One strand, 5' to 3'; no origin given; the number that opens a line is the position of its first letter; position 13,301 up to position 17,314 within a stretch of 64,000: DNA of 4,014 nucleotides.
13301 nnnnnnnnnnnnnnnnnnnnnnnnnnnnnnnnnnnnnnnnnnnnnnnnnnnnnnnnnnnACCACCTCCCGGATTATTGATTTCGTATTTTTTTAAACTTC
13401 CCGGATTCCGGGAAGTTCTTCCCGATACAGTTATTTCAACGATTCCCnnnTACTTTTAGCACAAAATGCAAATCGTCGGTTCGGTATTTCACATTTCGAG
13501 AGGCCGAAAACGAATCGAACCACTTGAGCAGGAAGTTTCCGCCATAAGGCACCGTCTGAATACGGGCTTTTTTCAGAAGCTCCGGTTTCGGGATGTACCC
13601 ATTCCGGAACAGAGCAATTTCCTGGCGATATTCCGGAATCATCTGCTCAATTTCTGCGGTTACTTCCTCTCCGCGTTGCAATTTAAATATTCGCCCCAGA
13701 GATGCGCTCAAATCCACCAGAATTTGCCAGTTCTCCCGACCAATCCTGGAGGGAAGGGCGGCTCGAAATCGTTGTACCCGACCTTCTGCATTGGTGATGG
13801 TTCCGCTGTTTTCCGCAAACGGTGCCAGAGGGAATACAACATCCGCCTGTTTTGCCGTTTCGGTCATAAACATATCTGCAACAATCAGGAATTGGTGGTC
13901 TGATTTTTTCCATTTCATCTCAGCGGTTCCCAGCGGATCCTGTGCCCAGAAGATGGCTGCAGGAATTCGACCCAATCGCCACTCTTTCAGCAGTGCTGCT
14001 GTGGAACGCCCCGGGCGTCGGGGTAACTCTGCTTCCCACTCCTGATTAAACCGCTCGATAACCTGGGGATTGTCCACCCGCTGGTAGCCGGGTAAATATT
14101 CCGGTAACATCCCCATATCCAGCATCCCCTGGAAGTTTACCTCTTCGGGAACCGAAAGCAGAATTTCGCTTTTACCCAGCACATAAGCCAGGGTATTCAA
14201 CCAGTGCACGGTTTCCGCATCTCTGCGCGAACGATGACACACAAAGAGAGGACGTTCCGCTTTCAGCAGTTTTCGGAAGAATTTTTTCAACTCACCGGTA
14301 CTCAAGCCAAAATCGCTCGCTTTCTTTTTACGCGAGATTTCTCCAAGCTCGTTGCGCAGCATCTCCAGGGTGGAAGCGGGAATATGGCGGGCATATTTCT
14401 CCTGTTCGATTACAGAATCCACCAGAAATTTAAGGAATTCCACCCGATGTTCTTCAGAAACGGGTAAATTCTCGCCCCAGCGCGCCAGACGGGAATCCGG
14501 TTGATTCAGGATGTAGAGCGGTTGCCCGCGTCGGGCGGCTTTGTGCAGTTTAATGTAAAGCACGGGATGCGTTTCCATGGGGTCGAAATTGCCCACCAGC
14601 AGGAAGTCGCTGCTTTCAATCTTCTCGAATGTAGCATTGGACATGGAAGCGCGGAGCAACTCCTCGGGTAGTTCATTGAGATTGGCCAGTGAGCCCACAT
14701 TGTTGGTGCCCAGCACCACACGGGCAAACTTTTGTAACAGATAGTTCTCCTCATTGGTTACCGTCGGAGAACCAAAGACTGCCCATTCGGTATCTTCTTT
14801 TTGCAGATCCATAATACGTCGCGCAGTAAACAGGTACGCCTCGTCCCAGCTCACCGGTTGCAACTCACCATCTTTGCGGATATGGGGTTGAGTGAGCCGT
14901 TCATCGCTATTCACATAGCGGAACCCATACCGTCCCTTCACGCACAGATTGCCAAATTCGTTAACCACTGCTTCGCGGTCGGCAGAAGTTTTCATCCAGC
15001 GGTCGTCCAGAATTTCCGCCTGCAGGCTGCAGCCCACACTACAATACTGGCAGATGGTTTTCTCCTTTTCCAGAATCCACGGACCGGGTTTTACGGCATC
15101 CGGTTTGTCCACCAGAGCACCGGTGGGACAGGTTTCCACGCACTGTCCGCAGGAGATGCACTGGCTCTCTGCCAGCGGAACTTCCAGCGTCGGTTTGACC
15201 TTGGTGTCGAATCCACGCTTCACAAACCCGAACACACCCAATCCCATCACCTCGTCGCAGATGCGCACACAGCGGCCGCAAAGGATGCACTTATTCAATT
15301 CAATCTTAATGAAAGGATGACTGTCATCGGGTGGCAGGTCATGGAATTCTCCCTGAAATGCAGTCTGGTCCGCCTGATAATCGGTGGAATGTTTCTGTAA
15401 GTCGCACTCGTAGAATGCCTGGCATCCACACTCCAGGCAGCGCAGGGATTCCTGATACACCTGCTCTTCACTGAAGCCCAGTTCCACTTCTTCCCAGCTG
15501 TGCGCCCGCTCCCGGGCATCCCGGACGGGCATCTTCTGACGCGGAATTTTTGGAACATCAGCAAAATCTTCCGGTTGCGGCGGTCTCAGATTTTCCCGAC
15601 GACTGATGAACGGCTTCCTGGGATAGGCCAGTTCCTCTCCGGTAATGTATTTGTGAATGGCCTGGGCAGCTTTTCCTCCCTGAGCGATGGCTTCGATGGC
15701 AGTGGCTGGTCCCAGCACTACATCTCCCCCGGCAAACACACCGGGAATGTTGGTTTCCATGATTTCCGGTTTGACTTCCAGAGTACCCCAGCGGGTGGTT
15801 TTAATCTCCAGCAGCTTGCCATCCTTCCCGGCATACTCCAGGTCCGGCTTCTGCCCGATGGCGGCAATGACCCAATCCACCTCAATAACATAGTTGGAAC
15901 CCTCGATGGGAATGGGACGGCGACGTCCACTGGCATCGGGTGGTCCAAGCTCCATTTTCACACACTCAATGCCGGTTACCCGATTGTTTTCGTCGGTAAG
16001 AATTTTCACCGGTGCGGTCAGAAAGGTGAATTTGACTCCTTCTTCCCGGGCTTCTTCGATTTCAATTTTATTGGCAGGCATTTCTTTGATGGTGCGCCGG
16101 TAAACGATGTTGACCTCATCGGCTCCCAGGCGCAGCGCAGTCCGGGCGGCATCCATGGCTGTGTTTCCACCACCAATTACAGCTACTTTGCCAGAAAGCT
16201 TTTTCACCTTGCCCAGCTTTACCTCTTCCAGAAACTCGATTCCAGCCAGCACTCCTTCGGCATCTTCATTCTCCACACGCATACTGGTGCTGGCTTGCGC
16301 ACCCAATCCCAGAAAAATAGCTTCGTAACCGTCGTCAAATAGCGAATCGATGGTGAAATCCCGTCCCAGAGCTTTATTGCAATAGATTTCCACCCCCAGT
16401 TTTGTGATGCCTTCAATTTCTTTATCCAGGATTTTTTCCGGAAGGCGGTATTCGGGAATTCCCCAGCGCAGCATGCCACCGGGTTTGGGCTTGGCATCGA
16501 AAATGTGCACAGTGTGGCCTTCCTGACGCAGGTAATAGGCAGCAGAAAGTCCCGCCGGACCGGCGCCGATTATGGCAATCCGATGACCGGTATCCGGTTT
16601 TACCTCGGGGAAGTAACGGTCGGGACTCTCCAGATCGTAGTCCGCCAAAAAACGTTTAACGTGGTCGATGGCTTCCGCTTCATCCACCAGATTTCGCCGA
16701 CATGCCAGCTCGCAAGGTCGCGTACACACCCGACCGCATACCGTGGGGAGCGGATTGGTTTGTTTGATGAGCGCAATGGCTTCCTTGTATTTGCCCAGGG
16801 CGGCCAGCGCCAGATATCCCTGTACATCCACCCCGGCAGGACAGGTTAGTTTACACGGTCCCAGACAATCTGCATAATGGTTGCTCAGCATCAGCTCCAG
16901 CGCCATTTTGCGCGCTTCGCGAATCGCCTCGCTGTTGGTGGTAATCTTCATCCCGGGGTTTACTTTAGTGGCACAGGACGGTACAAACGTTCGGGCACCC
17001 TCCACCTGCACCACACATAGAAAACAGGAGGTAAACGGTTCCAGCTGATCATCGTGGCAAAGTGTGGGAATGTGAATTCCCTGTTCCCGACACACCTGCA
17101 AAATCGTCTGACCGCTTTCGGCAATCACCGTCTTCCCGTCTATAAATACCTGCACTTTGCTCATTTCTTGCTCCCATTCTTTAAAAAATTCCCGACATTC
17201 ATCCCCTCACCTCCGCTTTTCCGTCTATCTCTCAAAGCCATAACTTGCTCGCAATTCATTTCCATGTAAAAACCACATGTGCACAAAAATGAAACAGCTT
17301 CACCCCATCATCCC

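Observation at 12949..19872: NuoE-NuoF operon continuing into a 1238-aa fusion of Fd, GltD, NuoG-FeS and FdhA-like domains plus a zinc-ribbon protein: Stn/Sfr-like candidate electron-bifurcating NADH/NADPH/ferredoxin module in an unusual fused architecture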

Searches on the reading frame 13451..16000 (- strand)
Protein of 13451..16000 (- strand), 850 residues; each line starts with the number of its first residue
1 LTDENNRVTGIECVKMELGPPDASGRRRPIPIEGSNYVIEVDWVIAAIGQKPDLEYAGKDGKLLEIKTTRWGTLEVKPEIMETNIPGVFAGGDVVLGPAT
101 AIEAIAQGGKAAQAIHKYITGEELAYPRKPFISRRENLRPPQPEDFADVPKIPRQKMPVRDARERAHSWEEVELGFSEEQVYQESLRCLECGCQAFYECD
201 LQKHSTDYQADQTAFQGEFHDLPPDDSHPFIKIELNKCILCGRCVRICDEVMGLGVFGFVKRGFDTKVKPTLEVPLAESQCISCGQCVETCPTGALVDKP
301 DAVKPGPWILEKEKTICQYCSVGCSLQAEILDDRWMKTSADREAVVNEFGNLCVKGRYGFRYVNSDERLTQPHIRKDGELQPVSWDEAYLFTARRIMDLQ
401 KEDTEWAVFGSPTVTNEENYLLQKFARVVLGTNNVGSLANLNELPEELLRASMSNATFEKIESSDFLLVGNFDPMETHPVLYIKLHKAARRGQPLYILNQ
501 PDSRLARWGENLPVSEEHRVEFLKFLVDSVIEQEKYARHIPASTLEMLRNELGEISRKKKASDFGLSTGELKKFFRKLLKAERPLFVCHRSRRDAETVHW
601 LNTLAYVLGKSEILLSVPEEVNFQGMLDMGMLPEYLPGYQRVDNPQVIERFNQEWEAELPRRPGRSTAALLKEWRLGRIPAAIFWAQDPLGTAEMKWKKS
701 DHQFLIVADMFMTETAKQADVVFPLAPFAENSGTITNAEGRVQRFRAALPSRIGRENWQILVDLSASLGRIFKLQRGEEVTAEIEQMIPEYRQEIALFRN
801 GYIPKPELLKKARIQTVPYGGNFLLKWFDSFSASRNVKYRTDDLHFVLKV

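Call 48: search_solved_structures(query=window:13451-16000:-, max_evalue=1e-100, show_alignments=2)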
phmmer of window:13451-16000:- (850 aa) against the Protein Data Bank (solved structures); distinct sequences matched with E-value up to 1e-100: 2.
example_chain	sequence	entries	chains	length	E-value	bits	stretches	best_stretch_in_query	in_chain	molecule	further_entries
9bov_A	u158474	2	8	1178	1.8e-125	423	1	4-565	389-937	Molybdopterin oxidoreductase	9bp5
8oh5_C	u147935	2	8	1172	5.3e-114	385.1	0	3-632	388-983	Formate dehydrogenase-O, major subunit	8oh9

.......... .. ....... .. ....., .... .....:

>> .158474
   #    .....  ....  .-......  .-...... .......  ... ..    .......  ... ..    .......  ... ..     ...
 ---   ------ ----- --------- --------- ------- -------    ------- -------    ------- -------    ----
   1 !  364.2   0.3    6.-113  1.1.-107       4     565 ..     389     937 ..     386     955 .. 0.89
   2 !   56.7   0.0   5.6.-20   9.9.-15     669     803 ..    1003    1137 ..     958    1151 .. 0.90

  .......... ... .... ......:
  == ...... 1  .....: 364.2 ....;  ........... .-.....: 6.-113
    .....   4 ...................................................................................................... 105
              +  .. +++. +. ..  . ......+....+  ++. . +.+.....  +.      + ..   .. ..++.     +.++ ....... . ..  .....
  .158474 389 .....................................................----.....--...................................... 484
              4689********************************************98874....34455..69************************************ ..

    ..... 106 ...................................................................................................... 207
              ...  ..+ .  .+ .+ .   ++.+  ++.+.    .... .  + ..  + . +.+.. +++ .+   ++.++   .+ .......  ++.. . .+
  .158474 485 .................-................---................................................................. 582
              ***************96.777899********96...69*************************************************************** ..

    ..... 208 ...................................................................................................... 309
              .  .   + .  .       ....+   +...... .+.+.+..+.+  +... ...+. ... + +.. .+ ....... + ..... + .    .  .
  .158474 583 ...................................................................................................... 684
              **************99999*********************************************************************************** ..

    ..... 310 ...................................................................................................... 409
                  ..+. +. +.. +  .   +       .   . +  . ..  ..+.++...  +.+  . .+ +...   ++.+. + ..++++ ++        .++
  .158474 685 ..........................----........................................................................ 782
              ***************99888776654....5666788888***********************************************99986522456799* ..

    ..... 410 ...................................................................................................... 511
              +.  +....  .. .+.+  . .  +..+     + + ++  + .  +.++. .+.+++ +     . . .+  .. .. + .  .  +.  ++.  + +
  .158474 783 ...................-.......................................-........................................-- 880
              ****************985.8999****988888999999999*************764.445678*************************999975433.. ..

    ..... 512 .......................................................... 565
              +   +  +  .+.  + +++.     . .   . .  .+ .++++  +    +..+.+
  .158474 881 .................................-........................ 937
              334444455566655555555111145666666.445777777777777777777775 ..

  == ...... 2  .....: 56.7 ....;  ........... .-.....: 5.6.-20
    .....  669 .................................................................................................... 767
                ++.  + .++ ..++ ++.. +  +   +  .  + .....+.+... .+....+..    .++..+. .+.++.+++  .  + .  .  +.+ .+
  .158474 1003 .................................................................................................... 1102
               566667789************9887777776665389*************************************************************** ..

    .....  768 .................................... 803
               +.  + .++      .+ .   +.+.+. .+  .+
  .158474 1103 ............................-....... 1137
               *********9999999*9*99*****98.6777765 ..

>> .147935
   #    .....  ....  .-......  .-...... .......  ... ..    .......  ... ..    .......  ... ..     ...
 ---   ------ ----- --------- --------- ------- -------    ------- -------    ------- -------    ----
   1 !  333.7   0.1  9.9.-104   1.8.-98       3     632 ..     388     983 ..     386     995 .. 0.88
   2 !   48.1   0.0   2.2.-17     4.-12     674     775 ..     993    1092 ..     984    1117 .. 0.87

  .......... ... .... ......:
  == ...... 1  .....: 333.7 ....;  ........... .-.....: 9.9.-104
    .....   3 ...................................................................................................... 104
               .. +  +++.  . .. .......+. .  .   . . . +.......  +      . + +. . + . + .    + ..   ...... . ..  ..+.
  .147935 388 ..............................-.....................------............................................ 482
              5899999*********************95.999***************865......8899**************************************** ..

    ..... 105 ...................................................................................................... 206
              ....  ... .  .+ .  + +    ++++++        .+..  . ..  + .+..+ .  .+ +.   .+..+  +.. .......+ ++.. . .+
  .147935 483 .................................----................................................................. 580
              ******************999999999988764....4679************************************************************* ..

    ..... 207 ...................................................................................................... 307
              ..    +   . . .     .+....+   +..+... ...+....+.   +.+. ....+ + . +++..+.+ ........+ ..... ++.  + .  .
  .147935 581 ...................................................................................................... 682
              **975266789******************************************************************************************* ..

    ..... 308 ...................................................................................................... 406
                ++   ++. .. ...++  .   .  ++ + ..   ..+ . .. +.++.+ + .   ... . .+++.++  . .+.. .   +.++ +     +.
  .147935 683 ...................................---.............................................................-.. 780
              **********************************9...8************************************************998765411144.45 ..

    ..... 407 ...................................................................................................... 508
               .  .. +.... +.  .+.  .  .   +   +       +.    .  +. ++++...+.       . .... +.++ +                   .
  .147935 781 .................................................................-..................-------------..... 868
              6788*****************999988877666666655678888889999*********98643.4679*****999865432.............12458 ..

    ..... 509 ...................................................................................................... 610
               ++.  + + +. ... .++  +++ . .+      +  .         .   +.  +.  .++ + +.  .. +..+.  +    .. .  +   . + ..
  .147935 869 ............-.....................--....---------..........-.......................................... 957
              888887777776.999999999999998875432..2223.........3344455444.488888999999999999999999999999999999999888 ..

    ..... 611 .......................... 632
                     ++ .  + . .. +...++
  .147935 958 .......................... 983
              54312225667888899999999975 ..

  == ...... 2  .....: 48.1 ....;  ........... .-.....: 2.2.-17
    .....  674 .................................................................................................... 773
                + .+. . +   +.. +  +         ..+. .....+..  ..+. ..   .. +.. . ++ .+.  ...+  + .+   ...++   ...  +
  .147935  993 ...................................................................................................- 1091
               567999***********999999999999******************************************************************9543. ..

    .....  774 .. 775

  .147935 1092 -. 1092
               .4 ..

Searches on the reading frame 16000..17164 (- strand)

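Call 33: search_solved_structures(query=window:16000-17164:-, max_evalue=1e-60, show_alignments=3)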
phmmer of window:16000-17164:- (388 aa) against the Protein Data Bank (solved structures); distinct sequences matched with E-value up to 1e-60: 4.
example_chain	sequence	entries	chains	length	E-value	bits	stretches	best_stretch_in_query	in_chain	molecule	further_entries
8oh5_C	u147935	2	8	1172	2.5e-134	451.4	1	1-388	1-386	Formate dehydrogenase-O, major subunit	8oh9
9bov_A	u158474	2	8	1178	6e-133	446.8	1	3-388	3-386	Molybdopterin oxidoreductase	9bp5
9n5u_A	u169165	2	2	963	5.4e-126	423.9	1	4-388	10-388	NfnA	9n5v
4ylf_B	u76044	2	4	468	4.8e-65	223.4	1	101-387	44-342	Dihydropyrimidine dehydrogenase subunit A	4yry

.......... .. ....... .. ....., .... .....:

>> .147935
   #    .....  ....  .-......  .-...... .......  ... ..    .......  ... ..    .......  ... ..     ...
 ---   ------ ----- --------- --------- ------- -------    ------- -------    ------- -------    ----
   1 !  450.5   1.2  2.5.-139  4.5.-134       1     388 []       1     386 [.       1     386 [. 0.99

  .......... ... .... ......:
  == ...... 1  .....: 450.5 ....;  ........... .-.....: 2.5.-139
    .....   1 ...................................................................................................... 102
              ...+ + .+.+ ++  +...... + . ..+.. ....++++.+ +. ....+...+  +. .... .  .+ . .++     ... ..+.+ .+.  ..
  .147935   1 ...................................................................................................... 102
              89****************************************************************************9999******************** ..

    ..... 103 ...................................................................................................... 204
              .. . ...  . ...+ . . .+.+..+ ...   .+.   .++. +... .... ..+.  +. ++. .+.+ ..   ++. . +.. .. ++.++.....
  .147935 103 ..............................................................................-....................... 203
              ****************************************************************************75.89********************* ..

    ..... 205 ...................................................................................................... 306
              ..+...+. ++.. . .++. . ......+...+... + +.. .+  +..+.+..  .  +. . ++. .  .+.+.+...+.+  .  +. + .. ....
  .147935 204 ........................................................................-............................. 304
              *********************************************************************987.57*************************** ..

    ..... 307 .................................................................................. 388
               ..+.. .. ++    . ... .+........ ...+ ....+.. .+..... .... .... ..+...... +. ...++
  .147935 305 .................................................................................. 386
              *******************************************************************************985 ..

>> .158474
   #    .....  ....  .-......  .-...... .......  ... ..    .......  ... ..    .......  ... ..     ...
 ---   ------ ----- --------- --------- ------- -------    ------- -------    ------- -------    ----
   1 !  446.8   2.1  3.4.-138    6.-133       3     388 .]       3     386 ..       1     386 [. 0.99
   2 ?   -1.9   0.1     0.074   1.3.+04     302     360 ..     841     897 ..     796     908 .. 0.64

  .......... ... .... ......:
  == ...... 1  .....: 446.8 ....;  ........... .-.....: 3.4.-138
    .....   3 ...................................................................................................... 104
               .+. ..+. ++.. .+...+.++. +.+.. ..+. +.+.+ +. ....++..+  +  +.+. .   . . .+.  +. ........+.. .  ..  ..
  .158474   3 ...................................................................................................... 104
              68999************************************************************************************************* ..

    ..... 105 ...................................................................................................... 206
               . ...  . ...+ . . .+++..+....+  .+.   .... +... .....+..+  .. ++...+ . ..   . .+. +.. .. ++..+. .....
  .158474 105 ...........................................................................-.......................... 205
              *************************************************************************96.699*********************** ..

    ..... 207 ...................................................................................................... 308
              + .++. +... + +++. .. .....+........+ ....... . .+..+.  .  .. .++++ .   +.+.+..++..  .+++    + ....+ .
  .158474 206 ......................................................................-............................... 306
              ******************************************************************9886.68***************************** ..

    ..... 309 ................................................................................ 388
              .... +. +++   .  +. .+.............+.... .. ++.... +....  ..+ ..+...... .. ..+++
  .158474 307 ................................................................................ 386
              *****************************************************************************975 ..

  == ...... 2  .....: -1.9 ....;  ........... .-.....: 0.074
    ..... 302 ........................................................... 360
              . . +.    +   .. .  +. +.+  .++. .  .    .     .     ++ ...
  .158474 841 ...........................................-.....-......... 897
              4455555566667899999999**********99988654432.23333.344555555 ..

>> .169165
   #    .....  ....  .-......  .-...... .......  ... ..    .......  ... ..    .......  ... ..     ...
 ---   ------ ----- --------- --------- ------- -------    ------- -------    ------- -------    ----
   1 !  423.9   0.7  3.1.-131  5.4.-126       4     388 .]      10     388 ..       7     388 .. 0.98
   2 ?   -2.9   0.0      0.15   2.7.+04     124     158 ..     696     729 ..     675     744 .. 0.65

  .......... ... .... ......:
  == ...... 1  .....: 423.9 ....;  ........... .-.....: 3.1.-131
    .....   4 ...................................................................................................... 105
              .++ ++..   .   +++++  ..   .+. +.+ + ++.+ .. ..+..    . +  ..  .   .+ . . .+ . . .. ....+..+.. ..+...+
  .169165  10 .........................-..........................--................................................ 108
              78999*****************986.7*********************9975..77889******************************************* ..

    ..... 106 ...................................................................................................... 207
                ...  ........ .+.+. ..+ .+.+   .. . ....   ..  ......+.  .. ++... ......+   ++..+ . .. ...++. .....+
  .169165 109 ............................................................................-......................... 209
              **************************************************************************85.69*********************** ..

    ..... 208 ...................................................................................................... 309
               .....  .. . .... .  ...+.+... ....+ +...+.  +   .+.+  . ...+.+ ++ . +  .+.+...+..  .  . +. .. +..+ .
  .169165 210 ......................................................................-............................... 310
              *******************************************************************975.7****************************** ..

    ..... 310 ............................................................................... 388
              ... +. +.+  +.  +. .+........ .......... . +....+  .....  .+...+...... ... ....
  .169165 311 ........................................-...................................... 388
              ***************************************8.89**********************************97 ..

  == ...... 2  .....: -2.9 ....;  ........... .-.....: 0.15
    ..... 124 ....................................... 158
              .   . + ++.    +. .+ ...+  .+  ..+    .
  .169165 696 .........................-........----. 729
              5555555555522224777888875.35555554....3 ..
